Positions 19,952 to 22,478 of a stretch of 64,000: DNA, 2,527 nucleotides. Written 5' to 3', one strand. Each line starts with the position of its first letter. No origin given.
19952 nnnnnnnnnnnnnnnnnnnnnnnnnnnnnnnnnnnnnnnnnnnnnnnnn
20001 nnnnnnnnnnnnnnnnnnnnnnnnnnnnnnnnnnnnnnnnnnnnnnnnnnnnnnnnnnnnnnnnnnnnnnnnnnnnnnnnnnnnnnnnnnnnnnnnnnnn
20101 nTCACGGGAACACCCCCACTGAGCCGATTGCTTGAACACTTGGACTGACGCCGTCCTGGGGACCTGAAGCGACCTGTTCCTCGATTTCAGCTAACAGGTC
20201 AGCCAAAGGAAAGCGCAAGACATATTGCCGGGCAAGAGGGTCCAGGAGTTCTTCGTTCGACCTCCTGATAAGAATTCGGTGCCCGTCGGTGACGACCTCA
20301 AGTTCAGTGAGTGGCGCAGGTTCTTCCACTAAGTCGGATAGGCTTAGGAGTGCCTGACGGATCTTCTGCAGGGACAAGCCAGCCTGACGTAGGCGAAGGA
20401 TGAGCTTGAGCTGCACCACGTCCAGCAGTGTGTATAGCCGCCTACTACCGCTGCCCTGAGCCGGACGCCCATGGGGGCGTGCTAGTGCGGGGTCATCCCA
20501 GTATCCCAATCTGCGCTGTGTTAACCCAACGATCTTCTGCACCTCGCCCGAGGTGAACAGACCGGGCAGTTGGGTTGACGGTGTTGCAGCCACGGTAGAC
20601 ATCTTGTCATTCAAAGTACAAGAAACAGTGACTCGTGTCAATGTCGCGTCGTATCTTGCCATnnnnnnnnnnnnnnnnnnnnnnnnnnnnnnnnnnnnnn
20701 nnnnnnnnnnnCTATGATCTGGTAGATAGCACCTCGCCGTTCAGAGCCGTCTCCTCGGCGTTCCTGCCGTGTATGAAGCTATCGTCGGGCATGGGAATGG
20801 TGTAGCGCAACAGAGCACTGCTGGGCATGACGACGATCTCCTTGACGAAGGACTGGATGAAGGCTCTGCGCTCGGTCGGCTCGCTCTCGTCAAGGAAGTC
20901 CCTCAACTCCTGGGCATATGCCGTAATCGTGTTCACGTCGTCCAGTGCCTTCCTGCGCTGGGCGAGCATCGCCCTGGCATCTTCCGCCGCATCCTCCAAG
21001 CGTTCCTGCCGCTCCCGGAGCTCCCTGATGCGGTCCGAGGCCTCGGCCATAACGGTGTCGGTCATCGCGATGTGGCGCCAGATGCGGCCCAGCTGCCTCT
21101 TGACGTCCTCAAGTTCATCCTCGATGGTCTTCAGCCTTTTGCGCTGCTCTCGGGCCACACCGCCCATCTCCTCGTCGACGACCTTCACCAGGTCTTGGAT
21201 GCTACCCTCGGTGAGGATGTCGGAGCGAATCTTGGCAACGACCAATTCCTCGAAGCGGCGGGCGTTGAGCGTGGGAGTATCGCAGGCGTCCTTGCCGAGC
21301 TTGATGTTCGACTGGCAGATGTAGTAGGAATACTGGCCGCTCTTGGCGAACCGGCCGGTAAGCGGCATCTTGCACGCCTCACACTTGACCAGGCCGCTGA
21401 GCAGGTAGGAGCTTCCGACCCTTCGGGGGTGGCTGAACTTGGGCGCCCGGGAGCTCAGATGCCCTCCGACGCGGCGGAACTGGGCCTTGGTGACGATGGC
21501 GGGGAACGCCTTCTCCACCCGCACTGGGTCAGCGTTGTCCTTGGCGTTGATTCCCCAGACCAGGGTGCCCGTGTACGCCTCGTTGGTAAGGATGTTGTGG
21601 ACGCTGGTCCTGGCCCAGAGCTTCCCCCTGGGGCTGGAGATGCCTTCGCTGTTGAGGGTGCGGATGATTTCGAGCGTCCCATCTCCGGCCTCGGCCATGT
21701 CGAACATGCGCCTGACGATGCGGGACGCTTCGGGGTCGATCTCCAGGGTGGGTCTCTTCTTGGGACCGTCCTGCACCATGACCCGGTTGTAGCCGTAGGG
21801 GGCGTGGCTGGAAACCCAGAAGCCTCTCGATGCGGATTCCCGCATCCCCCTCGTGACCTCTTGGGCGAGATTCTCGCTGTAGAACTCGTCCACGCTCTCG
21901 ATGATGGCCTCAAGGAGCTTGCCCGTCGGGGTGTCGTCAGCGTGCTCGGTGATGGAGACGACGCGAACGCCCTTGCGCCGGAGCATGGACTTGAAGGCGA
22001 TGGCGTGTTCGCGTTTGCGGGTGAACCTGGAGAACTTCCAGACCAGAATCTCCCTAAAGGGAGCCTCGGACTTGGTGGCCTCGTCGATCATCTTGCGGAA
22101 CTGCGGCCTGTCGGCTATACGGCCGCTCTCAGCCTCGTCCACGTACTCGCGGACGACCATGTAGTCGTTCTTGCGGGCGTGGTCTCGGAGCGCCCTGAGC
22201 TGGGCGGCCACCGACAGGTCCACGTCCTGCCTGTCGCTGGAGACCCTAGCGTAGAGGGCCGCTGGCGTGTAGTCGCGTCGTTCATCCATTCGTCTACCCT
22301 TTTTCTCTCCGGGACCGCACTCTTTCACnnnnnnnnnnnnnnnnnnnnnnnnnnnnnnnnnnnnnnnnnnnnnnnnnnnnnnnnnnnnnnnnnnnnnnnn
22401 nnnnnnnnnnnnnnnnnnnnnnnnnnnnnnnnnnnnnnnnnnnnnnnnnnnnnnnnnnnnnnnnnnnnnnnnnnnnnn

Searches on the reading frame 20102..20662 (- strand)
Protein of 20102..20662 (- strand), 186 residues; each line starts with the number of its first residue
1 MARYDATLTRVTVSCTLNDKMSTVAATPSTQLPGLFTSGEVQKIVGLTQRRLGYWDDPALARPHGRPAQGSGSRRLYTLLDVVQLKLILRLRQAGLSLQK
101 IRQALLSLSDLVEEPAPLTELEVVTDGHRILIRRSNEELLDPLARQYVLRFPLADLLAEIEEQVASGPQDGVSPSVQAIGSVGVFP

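Call 15: search_protein_families(library=pfam, proteins=[window:20102-20662:-], max_evalue=0.01)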
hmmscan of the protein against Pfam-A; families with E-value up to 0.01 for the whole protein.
window:20102-20662:- (186 aa): 2 families
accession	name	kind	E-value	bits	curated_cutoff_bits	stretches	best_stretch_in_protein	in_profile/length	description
PF13411.12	MerR_1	-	1.6e-12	47.8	21.6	1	36-106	1-67/69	MerR HTH family regulatory protein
PF09278.17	MerR-DNA-bind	-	4.8e-06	27.5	25.4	1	83-135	2-51/65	MerR, DNA binding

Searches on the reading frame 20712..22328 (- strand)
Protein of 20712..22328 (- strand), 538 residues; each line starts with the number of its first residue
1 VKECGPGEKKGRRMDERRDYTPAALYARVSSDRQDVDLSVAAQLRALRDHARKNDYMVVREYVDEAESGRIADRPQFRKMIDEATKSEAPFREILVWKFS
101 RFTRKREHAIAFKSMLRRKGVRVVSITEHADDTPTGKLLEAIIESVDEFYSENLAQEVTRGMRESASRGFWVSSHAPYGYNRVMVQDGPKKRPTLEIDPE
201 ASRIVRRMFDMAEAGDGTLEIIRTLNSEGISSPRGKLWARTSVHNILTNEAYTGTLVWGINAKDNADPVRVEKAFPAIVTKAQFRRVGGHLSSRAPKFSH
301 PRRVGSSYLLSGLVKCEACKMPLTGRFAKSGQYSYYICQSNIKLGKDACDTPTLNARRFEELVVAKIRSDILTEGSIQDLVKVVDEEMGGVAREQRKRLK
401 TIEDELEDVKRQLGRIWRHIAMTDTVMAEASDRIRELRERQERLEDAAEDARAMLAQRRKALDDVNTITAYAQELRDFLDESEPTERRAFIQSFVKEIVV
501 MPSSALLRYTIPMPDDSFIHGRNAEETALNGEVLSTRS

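Call 15: search_protein_families(library=pfam, proteins=[window:20712-22328:-], max_evalue=0.01)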
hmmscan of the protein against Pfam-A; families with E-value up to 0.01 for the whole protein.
window:20712-22328:- (538 aa): 4 families
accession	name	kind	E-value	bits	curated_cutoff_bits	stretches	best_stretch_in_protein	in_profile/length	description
PF00239.26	Resolvase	-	1.2e-31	110.1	23.3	1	23-169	1-143/145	Resolvase, N terminal domain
PF07508.19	Recombinase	-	5.2e-21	75.2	21.1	1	199-293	1-101/102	Recombinase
PF13408.12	Zn_ribbon_recom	-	3.9e-12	46.8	25.3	1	309-368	1-58/58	Recombinase zinc beta ribbon domain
PF14932.11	HAUS-augmin3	-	0.0018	18.2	29.4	1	391-484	74-168/260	HAUS augmin-like complex subunit 3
